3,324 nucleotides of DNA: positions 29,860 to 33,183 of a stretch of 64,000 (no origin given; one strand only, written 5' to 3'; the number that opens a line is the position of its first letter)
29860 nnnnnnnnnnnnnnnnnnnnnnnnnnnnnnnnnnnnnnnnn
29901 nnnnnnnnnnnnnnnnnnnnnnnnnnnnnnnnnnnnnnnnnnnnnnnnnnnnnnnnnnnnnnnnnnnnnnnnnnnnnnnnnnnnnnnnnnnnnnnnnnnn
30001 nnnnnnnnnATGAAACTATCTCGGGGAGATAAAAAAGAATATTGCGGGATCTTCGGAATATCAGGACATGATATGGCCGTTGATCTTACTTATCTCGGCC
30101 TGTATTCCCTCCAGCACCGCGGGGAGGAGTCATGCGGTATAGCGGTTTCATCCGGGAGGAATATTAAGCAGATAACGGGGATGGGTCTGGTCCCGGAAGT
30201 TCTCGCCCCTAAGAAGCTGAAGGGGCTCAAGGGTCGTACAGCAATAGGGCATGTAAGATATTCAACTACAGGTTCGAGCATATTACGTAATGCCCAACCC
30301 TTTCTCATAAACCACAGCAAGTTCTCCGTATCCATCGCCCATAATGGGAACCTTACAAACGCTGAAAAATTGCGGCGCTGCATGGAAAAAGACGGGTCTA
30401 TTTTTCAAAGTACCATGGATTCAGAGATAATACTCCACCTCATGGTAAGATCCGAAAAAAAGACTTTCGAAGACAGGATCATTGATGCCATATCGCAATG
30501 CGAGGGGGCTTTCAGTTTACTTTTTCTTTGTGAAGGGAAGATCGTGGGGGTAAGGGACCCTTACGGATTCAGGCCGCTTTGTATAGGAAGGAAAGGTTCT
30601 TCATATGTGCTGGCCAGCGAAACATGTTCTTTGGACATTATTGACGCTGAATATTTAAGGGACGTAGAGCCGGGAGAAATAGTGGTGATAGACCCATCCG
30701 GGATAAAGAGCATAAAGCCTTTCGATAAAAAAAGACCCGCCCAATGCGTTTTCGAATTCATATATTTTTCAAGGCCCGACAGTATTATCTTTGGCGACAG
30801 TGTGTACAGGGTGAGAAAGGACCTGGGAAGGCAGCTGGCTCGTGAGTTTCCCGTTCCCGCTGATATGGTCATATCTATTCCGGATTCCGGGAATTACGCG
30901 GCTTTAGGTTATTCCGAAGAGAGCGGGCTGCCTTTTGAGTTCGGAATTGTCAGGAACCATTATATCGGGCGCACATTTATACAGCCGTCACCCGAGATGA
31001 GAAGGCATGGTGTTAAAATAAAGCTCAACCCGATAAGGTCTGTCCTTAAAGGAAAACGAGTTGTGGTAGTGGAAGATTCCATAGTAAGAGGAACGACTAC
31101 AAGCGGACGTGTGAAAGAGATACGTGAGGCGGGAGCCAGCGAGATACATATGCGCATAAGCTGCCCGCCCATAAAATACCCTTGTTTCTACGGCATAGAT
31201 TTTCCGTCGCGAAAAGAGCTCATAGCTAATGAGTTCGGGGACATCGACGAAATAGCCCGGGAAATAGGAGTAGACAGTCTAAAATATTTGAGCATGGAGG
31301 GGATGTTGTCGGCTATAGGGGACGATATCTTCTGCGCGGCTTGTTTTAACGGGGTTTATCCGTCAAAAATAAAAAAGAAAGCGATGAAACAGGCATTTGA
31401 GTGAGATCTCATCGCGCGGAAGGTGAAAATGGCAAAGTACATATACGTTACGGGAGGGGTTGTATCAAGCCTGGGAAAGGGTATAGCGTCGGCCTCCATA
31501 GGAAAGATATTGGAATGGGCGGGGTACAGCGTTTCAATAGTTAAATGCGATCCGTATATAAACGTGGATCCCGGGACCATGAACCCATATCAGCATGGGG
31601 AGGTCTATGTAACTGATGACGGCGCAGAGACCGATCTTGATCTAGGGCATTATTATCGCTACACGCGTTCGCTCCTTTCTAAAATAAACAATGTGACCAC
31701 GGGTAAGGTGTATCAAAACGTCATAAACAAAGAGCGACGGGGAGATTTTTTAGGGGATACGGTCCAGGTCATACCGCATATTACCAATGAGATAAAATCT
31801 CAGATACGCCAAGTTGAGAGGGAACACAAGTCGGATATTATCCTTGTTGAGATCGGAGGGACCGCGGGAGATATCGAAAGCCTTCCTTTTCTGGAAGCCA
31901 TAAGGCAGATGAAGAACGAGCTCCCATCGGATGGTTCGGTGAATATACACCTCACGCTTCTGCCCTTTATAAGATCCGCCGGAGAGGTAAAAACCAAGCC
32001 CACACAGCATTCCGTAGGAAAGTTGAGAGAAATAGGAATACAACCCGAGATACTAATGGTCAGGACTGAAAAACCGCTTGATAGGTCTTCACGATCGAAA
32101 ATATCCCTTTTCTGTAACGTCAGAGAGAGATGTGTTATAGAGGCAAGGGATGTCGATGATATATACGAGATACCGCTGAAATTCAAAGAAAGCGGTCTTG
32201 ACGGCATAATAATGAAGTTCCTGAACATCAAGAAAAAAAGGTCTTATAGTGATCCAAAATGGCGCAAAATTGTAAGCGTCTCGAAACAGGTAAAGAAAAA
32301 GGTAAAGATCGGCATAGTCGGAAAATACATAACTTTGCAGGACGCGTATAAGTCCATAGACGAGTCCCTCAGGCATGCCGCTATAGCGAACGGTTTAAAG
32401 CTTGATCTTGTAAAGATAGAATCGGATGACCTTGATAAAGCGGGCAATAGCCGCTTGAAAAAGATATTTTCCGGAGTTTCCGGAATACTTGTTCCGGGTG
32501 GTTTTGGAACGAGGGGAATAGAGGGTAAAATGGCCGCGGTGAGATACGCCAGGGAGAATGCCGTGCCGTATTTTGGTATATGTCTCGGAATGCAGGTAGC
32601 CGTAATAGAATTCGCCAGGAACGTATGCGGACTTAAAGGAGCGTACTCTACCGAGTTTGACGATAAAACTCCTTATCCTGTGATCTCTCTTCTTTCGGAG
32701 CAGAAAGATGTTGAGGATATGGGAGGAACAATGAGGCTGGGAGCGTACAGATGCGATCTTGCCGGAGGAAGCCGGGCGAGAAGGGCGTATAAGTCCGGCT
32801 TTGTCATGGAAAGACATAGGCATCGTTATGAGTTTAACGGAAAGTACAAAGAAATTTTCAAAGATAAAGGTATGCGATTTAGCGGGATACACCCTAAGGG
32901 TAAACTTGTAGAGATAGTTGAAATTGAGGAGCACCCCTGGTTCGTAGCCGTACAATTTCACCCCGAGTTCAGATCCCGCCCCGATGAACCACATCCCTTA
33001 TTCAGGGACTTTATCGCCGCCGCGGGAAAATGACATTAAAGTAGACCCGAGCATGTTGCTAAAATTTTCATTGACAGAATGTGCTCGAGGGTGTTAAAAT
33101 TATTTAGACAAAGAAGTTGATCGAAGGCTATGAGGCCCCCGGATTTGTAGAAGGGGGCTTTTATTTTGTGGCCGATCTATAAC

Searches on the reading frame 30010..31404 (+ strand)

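Call 70: search_protein_families(library=pfam, proteins=[window:30010-31404:+], max_evalue=0.00001)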
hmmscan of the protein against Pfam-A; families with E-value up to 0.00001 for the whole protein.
window:30010-31404:+ (464 aa): 3 families
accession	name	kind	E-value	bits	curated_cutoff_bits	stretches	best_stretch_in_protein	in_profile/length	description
PF13522.11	GATase_6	-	8.6e-17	61.8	27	1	74-204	9-130/130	Glutamine amidotransferase domain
PF13537.11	GATase_7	-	2.9e-16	60.1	25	1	92-208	10-121/123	Glutamine amidotransferase domain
PF13230.11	GATase_4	-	4.9e-06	26.1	23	1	73-150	69-142/272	Glutamine amidotransferases class-II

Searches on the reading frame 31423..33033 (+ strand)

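Call 70: search_protein_families(library=pfam, proteins=[window:31423-33033:+], max_evalue=0.00001)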
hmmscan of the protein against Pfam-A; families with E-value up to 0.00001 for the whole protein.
window:31423-33033:+ (536 aa): 3 families
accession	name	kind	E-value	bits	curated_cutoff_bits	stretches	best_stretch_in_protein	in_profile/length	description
PF06418.20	CTP_synth_N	-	2.4e-121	404.6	26.1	1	5-269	1-265/265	CTP synthase N-terminus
PF00117.34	GATase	-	2.8e-40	138.5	22.8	1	305-532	2-189/190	Glutamine amidotransferase class-I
PF07722.19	Peptidase_C26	-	5.8e-06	26.7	20.5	0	488-515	192-219/219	Peptidase C26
